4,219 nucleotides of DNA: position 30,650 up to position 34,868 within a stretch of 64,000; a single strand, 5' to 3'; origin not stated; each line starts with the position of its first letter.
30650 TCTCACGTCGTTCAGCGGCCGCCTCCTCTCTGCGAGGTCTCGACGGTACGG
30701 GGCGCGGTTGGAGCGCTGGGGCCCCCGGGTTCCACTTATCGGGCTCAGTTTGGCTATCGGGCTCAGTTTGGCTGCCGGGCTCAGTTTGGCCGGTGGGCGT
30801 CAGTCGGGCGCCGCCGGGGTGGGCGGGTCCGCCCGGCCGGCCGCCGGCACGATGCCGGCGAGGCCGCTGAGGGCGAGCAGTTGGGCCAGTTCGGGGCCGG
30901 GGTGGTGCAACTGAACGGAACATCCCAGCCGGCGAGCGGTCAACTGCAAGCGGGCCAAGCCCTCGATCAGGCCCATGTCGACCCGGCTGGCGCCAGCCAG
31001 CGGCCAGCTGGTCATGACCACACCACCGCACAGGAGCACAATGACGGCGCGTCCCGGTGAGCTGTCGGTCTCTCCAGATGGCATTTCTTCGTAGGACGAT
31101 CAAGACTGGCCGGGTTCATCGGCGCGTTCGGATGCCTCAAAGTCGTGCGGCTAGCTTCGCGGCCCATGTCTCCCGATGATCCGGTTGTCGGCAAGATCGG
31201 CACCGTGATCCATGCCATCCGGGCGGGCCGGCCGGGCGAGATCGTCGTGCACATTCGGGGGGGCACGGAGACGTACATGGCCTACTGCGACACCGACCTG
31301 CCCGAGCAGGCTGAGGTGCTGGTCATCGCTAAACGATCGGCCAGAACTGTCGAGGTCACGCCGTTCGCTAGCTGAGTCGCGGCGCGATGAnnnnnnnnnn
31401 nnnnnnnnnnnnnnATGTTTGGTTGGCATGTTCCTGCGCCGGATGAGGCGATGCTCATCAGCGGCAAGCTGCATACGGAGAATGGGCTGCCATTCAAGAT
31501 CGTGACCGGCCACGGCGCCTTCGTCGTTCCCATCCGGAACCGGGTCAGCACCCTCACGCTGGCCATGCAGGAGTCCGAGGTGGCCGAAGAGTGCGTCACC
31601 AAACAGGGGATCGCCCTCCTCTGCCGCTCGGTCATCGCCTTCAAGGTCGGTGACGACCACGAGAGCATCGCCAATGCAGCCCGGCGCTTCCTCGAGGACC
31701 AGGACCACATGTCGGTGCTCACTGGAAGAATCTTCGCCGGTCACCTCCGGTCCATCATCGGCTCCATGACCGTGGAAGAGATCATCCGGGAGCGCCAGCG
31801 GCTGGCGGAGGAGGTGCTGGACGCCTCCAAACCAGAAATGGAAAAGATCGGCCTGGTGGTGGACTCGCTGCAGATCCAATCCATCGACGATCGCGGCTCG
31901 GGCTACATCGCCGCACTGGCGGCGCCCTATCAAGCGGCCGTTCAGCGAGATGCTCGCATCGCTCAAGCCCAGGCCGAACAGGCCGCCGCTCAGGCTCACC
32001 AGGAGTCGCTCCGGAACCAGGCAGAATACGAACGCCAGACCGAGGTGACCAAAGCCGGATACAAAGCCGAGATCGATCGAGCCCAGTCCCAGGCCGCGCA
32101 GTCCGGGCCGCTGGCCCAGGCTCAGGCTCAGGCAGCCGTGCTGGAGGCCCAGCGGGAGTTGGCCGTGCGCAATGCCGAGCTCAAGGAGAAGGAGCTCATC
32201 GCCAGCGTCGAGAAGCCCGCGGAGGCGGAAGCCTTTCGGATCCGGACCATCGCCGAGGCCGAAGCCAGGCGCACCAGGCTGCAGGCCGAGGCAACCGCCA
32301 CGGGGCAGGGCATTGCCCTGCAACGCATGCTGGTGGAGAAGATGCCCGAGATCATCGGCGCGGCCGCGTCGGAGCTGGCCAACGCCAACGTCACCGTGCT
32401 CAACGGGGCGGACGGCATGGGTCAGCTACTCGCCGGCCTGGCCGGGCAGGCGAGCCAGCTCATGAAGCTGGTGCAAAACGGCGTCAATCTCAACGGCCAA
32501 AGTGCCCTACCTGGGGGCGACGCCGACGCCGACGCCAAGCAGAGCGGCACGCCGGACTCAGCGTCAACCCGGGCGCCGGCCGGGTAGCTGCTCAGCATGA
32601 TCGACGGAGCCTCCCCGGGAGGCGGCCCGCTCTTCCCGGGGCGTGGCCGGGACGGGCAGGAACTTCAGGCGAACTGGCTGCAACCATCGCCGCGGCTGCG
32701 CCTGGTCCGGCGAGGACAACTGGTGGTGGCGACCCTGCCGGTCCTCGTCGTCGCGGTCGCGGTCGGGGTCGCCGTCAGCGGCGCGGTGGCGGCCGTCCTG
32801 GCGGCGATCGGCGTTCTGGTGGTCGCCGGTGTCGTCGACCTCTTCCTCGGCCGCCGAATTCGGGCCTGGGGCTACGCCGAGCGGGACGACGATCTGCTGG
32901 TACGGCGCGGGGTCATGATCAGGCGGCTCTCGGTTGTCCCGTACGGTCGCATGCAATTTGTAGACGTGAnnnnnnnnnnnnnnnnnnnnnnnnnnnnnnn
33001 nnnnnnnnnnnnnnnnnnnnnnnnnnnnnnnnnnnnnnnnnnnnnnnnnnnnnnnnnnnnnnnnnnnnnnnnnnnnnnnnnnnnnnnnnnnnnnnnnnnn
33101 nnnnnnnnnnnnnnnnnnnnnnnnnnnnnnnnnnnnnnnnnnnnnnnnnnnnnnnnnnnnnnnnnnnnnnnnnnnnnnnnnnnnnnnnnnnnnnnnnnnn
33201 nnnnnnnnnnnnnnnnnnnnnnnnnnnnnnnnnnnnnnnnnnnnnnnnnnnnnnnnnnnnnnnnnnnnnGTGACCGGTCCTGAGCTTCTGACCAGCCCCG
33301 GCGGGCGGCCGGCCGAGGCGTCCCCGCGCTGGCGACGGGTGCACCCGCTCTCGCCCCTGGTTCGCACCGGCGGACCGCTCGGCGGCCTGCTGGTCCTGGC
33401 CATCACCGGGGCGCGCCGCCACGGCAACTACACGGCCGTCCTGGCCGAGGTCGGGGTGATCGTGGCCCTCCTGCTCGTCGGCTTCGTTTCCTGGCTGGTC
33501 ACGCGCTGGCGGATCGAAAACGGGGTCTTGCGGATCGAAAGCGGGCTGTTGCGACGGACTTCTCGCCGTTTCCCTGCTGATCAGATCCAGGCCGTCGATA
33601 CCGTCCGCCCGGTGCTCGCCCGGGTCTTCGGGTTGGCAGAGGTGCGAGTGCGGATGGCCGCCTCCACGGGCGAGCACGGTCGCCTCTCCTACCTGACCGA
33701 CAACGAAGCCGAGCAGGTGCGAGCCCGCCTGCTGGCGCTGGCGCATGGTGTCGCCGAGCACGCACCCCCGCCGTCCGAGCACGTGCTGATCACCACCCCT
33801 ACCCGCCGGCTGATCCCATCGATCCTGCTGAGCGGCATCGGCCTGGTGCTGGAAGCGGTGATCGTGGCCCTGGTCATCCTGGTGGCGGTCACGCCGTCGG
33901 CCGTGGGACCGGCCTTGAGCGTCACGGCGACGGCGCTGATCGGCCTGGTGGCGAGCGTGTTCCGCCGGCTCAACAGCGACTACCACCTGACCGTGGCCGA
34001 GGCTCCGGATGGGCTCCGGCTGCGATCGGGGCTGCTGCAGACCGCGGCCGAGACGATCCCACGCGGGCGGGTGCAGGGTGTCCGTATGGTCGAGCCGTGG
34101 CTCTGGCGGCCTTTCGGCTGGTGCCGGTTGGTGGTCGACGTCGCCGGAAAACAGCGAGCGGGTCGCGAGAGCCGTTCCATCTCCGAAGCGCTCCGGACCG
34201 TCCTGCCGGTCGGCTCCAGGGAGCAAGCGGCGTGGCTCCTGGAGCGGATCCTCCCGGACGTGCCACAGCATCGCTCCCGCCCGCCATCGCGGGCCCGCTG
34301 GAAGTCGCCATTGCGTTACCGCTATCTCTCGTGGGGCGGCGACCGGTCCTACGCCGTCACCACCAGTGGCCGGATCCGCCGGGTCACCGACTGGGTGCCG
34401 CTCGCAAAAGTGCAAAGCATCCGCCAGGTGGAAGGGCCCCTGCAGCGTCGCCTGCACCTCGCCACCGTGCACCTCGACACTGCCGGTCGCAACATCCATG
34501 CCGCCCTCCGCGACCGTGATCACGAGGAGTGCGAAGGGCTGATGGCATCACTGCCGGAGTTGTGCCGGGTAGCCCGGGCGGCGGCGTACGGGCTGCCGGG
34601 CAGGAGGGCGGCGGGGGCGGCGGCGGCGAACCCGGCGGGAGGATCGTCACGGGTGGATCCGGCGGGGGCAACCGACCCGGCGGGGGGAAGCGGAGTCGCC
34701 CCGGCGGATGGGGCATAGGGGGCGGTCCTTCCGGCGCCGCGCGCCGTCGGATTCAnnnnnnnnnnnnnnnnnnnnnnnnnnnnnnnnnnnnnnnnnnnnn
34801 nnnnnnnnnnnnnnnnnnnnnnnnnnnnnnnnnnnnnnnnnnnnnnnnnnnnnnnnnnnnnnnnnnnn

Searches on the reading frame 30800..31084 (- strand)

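Call 23: search_protein_families(library=pfam, proteins=[window:30800-31084:-], max_evalue=0.001)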
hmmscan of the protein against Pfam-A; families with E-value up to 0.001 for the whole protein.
window:30800-31084:- (94 aa): 1 family
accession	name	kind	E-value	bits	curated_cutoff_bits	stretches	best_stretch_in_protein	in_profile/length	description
PF13466.11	STAS_2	-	4.5e-07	30.4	29.2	1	30-75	34-79/80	STAS domain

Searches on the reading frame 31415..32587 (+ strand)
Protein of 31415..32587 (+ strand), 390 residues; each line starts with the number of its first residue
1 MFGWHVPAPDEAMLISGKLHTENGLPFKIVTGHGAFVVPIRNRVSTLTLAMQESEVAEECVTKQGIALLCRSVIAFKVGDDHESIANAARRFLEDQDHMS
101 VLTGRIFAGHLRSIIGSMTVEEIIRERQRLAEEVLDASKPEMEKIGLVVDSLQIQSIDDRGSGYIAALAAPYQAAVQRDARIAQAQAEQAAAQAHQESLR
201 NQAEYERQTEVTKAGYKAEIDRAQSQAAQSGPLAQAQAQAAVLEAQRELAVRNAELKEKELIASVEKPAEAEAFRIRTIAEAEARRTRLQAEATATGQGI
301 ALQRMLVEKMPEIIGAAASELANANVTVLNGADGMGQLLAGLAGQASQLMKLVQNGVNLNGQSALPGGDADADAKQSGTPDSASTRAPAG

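Call 23: search_protein_families(library=pfam, proteins=[window:31415-32587:+], max_evalue=0.001)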
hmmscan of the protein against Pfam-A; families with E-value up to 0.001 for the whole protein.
window:31415-32587:+ (390 aa): 2 families
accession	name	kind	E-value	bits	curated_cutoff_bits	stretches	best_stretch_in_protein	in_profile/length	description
PF01145.31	Band_7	-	2.8e-22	80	23.6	1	11-188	7-175/176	SPFH domain / Band 7 family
PF15975.10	Flot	-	9.6e-06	26.1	27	1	268-343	10-82/124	Flotillin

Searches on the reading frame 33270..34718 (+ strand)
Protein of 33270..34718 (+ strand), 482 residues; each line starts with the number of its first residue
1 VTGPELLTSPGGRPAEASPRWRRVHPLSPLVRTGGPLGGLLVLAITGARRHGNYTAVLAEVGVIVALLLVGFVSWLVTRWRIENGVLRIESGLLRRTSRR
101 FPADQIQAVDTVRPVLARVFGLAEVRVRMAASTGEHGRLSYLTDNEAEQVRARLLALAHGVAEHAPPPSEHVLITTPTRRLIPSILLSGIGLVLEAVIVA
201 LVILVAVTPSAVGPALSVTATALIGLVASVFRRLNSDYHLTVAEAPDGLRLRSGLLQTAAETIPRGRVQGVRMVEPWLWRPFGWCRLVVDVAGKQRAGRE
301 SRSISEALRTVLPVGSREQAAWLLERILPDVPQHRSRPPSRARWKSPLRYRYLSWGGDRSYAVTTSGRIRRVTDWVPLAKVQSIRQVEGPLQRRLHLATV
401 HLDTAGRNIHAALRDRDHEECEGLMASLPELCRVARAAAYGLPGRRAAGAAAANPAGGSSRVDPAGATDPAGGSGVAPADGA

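Call 23: search_protein_families(library=pfam, proteins=[window:33270-34718:+], max_evalue=0.001)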
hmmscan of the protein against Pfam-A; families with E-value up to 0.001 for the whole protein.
window:33270-34718:+ (482 aa): 1 family
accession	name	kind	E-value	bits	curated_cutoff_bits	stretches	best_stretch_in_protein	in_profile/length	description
PF03703.20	bPH_2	-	1.1e-34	118.9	22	3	75-153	1-77/78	Bacterial PH domain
